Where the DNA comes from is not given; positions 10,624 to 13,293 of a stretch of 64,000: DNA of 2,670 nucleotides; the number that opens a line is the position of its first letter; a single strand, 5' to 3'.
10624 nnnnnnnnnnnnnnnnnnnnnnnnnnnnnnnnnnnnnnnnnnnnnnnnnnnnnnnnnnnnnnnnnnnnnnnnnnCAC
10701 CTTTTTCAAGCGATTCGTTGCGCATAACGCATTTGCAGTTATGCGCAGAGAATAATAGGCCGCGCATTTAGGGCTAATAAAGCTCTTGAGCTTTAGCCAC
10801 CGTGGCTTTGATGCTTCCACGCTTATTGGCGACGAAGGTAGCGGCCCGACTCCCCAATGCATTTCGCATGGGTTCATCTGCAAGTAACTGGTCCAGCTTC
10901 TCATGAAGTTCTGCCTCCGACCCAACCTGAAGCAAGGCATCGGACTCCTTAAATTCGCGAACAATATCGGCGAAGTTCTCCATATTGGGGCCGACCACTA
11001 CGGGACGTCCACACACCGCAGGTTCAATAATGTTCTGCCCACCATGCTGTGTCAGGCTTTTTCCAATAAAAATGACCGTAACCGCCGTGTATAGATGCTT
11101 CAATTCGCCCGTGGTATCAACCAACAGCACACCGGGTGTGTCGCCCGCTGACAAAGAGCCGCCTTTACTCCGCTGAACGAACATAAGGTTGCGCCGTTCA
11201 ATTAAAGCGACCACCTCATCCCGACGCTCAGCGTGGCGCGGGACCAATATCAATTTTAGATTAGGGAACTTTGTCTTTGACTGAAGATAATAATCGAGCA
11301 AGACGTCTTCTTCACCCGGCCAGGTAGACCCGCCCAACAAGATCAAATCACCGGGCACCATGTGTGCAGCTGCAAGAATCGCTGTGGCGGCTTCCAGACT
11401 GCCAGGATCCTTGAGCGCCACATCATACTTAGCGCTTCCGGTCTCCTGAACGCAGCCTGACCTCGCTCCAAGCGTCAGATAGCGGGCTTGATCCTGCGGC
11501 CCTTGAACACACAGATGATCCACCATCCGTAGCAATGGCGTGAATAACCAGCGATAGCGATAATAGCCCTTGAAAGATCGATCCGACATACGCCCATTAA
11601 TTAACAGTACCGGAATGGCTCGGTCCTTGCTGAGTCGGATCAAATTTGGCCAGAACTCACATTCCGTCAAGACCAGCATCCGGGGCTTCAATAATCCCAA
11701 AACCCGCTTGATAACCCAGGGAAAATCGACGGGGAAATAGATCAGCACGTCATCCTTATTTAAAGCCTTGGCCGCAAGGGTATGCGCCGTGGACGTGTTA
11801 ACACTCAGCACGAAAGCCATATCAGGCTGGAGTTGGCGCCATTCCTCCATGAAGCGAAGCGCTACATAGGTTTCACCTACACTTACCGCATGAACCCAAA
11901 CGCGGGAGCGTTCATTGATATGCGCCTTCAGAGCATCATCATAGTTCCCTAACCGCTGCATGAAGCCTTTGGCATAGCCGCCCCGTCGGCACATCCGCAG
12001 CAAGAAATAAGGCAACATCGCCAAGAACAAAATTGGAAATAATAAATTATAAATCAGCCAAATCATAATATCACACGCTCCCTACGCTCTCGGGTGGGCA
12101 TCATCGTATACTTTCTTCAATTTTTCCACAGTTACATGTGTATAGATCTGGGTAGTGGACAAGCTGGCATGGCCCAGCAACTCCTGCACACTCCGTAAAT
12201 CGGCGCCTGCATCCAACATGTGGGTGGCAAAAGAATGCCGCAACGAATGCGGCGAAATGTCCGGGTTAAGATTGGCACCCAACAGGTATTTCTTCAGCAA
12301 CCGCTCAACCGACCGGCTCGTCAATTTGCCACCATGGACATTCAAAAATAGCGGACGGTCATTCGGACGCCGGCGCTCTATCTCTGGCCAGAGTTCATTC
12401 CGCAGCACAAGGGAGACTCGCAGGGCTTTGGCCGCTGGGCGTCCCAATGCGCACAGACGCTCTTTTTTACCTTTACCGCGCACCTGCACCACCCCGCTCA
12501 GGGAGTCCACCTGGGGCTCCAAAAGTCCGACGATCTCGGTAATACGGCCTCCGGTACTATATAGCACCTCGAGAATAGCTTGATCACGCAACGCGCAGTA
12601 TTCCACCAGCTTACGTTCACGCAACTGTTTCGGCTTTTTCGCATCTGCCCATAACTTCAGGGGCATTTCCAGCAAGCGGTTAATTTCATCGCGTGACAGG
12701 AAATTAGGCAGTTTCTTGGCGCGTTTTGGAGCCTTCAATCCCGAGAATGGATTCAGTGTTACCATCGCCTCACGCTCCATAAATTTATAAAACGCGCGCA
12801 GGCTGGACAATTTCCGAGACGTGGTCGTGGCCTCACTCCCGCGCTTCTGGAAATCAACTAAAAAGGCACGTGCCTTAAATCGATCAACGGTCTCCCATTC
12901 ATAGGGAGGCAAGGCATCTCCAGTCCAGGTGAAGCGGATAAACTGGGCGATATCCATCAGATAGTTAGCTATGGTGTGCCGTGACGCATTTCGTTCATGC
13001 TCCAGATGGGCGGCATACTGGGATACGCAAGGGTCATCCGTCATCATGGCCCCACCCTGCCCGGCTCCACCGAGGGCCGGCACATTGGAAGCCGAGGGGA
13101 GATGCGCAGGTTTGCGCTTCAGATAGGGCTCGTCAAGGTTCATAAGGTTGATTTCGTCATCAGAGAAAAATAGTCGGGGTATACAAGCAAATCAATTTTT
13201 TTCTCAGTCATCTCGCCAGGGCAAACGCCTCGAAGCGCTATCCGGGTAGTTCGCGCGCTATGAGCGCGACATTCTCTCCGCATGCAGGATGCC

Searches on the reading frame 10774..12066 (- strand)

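Call 48: search_protein_families(library=pfam, proteins=[window:10774-12066:-], max_evalue=0.0001)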
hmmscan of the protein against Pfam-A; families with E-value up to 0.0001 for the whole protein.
window:10774-12066:- (430 aa): 2 families
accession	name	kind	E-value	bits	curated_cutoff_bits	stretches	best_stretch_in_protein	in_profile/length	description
PF04413.22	Glycos_transf_N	-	3.6e-54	183.5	23.9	1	35-216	3-179/179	3-Deoxy-D-manno-octulosonic-acid transferase (kdotransferase)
PF00534.26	Glycos_transf_1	-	3.4e-09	36.9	26.4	1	319-409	83-170/172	Glycosyl transferases group 1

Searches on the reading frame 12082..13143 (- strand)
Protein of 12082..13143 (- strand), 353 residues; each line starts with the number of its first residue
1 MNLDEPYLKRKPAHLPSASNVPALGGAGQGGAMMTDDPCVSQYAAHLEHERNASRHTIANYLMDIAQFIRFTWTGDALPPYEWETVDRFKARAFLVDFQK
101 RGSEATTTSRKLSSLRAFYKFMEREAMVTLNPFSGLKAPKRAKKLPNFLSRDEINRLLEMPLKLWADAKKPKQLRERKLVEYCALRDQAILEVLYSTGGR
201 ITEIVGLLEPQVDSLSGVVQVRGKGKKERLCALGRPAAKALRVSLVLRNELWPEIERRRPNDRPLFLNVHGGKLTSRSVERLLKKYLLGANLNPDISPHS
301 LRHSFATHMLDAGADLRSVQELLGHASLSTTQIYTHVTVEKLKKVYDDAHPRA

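Call 48: search_protein_families(library=pfam, proteins=[window:12082-13143:-], max_evalue=0.0001)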
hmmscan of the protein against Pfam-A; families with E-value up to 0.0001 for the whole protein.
window:12082-13143:- (353 aa): 3 families
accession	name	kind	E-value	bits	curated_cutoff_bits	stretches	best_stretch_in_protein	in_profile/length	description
PF00589.27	Phage_integrase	-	2.2e-39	135.4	27.1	1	183-339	20-170/172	Phage integrase family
PF02899.23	Phage_int_SAM_1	-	4.8e-16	59.2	22.3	1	41-125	2-82/83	Phage integrase, N-terminal SAM-like domain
PF13495.12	Phage_int_SAM_4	-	3.3e-06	27.8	27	1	47-121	9-77/85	Phage integrase, N-terminal SAM-like domain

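Call 75: search_protein_families(library=ncbifam, proteins=[window:12082-13143:-], max_evalue=0.001)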
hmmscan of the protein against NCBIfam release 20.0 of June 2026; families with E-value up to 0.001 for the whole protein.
window:12082-13143:- (353 aa): 12 families
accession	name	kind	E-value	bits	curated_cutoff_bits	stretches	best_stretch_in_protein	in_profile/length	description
TIGR02224.1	recomb_XerC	equivalog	5e-93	311.7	335.15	1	42-353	2-293/295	tyrosine recombinase XerC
TIGR02225.1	recomb_XerD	equivalog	1.8e-86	290.1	329.6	1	42-353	2-290/290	site-specific tyrosine recombinase XerD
NF001399.0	PRK00283.1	subfamily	1.9e-83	280.2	279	1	34-353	3-299/300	tyrosine recombinase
NF040815.2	recomb_XerA_Arch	equivalog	4.4e-60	203.5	220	1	42-346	2-263/263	site-specific tyrosine recombinase/integron integrase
NF002331.0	PRK01287.1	subfamily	5.5e-48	163.8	371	1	49-351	38-326/365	site-specific tyrosine recombinase XerC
TIGR02249.1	integrase_gron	subfamily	2.9e-35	122.1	265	2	273-344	236-307/315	integron integrase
NF003462.0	PRK05084.1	equivalog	1.7e-28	99.4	267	1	175-348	183-355/360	tyrosine recombinase XerS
NF011946.0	PRK15417.1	equivalog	6.1e-19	68.4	435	1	277-338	255-316/337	integron integrase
NF007371.0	PRK09871.1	subfamily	1.8e-07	30.9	222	1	185-342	26-179/198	tyrosine-type DNA invertase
NF007370.0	PRK09870.1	subfamily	2e-07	30.9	221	1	260-352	102-194/200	tyrosine-type DNA invertase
NF040693.1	recomb_GmtY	equivalog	3.3e-06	26.6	340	1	296-344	391-439/441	gamma-mobile-trio recombinase GmtY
NF047926.1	integrase_GmtZ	equivalog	0.00022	19.3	600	1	279-351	413-484/784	gamma-mobile-trio integrase GmtZ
